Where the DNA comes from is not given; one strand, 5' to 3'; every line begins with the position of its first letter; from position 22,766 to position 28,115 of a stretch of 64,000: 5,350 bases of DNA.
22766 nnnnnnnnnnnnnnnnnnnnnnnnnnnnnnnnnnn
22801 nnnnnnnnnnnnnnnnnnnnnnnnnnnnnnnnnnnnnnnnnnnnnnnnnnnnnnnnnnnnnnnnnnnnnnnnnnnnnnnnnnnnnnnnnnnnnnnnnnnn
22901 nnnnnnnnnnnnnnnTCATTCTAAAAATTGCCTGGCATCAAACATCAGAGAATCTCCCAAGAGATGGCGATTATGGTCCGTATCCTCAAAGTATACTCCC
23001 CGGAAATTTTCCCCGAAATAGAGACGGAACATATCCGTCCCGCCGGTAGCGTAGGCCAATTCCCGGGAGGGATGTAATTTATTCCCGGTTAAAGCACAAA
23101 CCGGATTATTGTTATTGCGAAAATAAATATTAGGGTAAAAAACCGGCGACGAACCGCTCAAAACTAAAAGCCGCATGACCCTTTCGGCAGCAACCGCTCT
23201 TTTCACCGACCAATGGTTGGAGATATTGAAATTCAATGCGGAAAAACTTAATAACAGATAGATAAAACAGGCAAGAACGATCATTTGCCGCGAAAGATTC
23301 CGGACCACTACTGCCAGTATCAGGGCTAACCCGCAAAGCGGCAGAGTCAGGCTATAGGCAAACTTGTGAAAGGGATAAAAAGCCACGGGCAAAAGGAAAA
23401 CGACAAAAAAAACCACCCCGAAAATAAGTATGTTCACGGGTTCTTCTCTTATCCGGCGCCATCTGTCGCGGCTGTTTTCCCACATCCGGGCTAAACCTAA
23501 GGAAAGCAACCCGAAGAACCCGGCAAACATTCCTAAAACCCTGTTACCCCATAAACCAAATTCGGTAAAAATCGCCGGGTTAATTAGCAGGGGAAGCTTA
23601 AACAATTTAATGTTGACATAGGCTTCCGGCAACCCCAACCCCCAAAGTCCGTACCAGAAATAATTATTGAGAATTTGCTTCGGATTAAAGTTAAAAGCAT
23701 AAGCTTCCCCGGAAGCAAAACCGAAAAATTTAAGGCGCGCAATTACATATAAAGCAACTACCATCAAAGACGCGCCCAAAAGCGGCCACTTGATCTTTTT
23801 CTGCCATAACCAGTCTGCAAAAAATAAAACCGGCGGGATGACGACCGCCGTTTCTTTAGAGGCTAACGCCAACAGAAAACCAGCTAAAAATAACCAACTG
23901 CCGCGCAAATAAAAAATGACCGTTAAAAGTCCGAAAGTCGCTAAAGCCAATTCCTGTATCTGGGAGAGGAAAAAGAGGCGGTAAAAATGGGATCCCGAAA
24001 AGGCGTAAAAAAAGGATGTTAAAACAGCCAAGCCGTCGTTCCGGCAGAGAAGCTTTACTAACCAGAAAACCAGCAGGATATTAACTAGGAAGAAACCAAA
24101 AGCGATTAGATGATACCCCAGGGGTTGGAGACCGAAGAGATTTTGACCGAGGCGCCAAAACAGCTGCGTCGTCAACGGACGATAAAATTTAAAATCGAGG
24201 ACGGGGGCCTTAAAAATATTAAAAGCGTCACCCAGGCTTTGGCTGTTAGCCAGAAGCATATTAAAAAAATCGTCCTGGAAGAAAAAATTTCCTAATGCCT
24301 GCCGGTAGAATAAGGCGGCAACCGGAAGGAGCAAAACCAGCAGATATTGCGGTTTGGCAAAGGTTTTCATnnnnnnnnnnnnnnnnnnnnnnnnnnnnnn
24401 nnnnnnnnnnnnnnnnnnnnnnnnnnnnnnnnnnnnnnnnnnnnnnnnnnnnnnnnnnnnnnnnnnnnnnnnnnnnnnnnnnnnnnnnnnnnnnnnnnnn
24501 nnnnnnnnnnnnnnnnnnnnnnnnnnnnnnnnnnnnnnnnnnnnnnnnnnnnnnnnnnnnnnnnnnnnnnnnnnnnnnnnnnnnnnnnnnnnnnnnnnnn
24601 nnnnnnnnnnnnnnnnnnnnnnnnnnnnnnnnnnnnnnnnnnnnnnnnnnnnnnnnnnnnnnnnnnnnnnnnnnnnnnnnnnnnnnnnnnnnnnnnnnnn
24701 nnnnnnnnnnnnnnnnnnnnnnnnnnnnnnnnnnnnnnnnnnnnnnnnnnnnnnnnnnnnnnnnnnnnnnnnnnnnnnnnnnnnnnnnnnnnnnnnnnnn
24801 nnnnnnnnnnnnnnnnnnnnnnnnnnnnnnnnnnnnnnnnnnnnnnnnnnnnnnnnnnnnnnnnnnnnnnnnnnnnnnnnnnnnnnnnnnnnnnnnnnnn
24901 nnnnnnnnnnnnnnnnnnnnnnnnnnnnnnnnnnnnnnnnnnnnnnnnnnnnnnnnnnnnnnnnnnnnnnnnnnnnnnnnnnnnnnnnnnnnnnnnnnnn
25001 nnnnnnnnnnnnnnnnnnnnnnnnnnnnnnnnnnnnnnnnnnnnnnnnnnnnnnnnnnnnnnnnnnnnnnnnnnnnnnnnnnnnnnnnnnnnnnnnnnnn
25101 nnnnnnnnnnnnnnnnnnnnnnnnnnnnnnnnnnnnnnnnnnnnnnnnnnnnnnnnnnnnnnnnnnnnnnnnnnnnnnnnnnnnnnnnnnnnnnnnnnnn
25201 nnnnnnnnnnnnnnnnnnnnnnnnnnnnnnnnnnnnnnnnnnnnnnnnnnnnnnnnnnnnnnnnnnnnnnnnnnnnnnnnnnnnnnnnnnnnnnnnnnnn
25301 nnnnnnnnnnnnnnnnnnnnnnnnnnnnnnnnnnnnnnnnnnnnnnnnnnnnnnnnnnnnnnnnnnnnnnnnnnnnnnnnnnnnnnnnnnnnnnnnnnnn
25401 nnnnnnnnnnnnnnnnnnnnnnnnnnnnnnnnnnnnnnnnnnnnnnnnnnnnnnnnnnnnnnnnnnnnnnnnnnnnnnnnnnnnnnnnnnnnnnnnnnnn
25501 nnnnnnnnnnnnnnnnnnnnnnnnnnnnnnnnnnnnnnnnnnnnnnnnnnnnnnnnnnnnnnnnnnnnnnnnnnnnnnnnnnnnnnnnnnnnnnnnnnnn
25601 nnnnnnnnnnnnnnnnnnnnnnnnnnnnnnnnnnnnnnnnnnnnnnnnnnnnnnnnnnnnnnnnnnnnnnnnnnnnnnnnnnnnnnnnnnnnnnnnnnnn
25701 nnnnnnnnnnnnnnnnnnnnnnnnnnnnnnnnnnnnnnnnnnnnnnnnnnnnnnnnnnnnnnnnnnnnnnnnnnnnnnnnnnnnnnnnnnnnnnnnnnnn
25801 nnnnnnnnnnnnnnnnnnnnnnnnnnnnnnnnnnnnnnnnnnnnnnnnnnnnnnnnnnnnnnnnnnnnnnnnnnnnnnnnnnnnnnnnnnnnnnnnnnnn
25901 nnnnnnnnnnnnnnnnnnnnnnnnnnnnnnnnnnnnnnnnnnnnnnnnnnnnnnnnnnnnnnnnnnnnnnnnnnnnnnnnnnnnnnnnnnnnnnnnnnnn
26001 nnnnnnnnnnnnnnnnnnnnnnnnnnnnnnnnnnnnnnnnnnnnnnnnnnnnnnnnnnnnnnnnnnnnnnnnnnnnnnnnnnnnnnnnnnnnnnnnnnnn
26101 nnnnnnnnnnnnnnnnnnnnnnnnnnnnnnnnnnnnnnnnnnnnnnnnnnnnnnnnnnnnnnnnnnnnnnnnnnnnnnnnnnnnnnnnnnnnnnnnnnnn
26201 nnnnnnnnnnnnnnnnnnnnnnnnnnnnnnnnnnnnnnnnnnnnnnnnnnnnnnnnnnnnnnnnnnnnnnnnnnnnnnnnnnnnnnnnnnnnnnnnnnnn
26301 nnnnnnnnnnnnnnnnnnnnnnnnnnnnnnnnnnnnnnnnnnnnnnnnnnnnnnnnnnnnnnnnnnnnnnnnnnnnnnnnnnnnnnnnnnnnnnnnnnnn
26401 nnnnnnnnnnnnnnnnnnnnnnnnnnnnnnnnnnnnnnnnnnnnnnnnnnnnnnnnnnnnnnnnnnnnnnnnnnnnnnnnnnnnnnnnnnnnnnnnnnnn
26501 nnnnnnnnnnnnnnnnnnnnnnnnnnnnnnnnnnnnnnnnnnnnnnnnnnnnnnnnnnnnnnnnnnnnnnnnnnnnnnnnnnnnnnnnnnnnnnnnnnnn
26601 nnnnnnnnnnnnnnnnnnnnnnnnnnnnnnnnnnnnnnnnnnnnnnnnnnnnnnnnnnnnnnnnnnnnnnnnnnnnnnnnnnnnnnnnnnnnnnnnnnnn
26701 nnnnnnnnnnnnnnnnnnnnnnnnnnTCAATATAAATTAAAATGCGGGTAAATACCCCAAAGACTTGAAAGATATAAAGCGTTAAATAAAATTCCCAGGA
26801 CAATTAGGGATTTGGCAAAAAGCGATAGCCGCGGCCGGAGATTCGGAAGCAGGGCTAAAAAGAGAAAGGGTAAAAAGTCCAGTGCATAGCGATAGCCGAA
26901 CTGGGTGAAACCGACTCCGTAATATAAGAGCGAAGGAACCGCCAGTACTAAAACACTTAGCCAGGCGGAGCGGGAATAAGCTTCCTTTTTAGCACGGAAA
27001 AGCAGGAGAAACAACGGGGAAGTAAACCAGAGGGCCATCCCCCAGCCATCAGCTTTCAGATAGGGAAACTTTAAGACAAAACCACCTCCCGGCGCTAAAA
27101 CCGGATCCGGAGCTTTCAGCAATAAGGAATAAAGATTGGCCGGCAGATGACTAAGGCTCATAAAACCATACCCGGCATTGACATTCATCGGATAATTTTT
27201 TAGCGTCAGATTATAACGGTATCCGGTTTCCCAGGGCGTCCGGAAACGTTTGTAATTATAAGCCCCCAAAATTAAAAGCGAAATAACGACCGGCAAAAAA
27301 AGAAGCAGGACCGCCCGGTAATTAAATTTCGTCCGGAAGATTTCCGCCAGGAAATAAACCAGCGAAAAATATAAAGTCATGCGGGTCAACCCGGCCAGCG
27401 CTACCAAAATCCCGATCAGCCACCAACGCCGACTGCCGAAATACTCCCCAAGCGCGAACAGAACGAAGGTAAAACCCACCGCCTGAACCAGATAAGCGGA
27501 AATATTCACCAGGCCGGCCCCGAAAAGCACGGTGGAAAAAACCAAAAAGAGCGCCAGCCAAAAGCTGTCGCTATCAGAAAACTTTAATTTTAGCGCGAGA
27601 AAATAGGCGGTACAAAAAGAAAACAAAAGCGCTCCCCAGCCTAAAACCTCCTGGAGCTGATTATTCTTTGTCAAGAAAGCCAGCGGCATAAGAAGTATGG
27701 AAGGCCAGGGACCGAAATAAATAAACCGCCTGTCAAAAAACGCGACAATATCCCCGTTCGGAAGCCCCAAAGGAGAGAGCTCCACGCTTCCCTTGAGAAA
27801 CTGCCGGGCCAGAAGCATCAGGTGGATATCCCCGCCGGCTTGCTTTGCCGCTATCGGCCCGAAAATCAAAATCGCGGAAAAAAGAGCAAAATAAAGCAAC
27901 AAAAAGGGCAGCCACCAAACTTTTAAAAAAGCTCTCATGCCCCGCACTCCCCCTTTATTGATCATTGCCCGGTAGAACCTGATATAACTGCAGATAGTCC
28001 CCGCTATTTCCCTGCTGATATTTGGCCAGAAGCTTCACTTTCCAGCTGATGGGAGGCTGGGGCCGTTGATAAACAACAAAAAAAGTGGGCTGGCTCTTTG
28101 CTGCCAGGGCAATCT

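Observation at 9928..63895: Battery of 23 GT-C-type polytopic membrane proteins from at least 6 families: candidate multi-module extracytoplasmic glycosylation system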

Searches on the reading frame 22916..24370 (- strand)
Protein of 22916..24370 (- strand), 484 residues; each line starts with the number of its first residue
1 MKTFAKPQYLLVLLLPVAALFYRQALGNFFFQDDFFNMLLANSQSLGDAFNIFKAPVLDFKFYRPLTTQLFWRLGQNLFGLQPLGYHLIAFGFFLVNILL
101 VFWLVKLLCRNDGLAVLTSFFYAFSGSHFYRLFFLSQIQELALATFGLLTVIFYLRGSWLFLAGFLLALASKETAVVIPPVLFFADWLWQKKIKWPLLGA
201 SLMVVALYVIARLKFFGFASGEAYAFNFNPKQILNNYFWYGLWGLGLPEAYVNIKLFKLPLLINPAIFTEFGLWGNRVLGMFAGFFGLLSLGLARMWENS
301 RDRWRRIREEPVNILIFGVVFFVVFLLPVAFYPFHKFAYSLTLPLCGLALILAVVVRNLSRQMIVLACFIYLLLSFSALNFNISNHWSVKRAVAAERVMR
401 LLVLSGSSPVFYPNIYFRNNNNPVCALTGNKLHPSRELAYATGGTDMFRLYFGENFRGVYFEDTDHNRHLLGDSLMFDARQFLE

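Call 4: search_protein_families(library=pfam, proteins=[window:22916-24370:-], max_evalue=0.01)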
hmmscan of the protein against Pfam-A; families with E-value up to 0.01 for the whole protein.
window:22916-24370:- (484 aa): 0 families

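Call 18: search_protein_families(library=ncbifam, proteins=[window:22916-24370:-], max_evalue=0.1)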
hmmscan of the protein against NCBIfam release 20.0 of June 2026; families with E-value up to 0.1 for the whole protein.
window:22916-24370:- (484 aa): 0 families

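Call 31: find_homologous_proteins(query=window:22916-24370:-, max_evalue=0.001)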
Query window:22916-24370:- (484 aa): 42 proteins with E <= 0.001 among 8000 candidates.
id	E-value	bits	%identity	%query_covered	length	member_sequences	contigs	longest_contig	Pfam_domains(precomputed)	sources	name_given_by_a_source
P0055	0.0e+0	1081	100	100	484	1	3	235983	-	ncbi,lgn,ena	-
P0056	4.6e-128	446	49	93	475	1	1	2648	-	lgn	-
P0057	2.3e-123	431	46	98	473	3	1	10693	-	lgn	-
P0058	9.4e-122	425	46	92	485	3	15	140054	-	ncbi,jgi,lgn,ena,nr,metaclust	ncbi:MAG: hypothetical protein UY21_C0001G0046 [Microgenomates group bacterium GW2011_GWA1_48_10]|nr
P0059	2.2e-121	424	46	92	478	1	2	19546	-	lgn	-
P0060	4.0e-121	423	47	96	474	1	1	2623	-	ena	-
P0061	1.7e-119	418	47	92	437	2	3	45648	-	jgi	-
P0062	1.5e-118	415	46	96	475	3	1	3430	-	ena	-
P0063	1.7e-118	415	45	99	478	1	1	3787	-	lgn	-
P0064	2.3e-118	414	47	98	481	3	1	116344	-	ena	-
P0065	3.2e-116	407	47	93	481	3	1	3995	-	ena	-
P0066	1.0e-115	405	45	100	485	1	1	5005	-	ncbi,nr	ncbi:hypothetical protein HY085_02905 [Candidatus Gottesmanbacteria bacterium]|nr:hypothetical prote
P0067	1.2e-115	405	46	100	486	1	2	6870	-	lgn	-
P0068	6.5e-114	399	45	93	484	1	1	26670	-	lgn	-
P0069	9.7e-114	399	44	96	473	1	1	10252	PF13231.13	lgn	-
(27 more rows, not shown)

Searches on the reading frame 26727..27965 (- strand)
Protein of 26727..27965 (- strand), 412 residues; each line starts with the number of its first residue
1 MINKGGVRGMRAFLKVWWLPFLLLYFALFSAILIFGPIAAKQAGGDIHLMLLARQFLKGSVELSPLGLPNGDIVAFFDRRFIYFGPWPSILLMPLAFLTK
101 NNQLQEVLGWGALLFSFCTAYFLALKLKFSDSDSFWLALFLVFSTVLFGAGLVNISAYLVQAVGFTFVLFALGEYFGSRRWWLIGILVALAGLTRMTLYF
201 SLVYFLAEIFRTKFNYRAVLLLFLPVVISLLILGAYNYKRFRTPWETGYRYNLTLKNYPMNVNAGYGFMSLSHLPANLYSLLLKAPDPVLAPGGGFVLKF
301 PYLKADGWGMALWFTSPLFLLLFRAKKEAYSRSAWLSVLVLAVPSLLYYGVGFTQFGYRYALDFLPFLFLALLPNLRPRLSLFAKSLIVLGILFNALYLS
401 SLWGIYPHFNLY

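Call 4: search_protein_families(library=pfam, proteins=[window:26727-27965:-], max_evalue=0.01)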
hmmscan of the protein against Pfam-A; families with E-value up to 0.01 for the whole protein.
window:26727-27965:- (412 aa): 0 families

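Call 18: search_protein_families(library=ncbifam, proteins=[window:26727-27965:-], max_evalue=0.1)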
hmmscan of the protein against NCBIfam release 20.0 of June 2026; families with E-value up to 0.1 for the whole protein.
window:26727-27965:- (412 aa): 0 families

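Call 32: find_homologous_proteins(query=window:26727-27965:-, max_evalue=0.001)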
Query window:26727-27965:- (412 aa): 297 proteins with E <= 0.001 among 8000 candidates; the best 120 are listed.
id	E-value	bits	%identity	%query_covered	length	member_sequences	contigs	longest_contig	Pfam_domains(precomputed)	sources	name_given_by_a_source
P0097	1.2e-264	896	100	100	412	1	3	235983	-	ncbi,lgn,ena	-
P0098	1.3e-135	471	57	95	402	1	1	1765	-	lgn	-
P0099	1.8e-129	451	55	94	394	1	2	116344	-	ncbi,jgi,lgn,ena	-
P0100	2.4e-129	450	54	94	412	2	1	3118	-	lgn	-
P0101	1.9e-128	447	55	95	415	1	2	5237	-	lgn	-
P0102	1.9e-127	444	54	94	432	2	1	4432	-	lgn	-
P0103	1.6e-126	441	53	94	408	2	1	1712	-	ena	-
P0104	2.3e-126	440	53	94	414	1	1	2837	-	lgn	-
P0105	1.1e-125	438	52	97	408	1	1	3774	-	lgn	-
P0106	7.9e-125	435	53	93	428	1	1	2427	-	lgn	-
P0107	1.8e-124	434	52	94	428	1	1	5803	-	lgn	-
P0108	3.1e-124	433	53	95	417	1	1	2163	-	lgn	-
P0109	2.7e-123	430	52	95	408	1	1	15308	-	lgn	-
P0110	3.4e-121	423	52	96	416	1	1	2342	-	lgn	-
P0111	4.4e-121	423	52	92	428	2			-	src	-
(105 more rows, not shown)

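Call 49: predict_structure(alignment_id=A2)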
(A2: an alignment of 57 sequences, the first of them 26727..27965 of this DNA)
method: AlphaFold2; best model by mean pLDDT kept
length: 412 residues; sequences in the alignment: 57
mean_pLDDT: 94.0   pTM: 0.93
mean pLDDT of the five models: 94.0, 93.6, 92.3, 91.9, 86.4
residues with pLDDT >= 90: 353; 70-90: 48; 50-70: 9; < 50: 2
segments of 3 or more residues with pLDDT < 50: none
pLDDT, mean of each block of 10 residues (from residue 1): 64 92 98 93 82 97 91 93 95 96 92 98 97 98 98 95 98 98 99 97 98 97 98 97 94 91 93 95 96 93 93 96 90 98 93 78 97 96 98 97 95 91
secondary structure, 60 per line:
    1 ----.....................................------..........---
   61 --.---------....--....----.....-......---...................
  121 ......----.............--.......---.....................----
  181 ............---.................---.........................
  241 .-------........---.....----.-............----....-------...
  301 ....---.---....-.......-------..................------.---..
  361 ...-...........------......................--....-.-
elements in order: H5-41 H48-57 E73-76 E79-82 H87-91 H93-98 H102-126 H131-143 H146-152 H156-176 H181-192 H196-212 H216-241 H253-256 H260-264 H271-282 E287-290 E298-304 H312-315 H317-323 H331-347 H359-363 H365-375 H382-403

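Call 61: search_protein_families(library=pfam, alignment_id=A2, max_evalue=0.1)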
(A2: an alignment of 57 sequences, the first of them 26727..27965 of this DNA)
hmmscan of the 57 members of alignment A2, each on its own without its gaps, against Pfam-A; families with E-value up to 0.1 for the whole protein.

A. member 1, window:26727-27965:- (412 aa): 0 families

B. families by the number of members that match (of 57 scanned): 9 families
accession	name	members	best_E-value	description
PF09852.15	DUF2079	6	0.00031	Predicted membrane protein (DUF2079)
PF14897.12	EpsG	3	7.1e-05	EpsG family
PF08105.16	Antimicrobial10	2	0.051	Metchnikowin family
PF19529.4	DUF6057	1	0.001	Family of unknown function (DUF6057)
PF12576.13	DUF3754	1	0.0032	Protein of unknown function (DUF3754)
PF14358.11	DUF4405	1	0.019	Domain of unknown function (DUF4405)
PF17402.7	DUF5408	1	0.027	Family of unknown function (DUF5408)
PF16214.10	AC_N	1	0.036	Adenylyl cyclase N-terminal extracellular and transmembrane region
PF16935.10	Hol_Tox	1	0.052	Putative Holin-like Toxin (Hol-Tox)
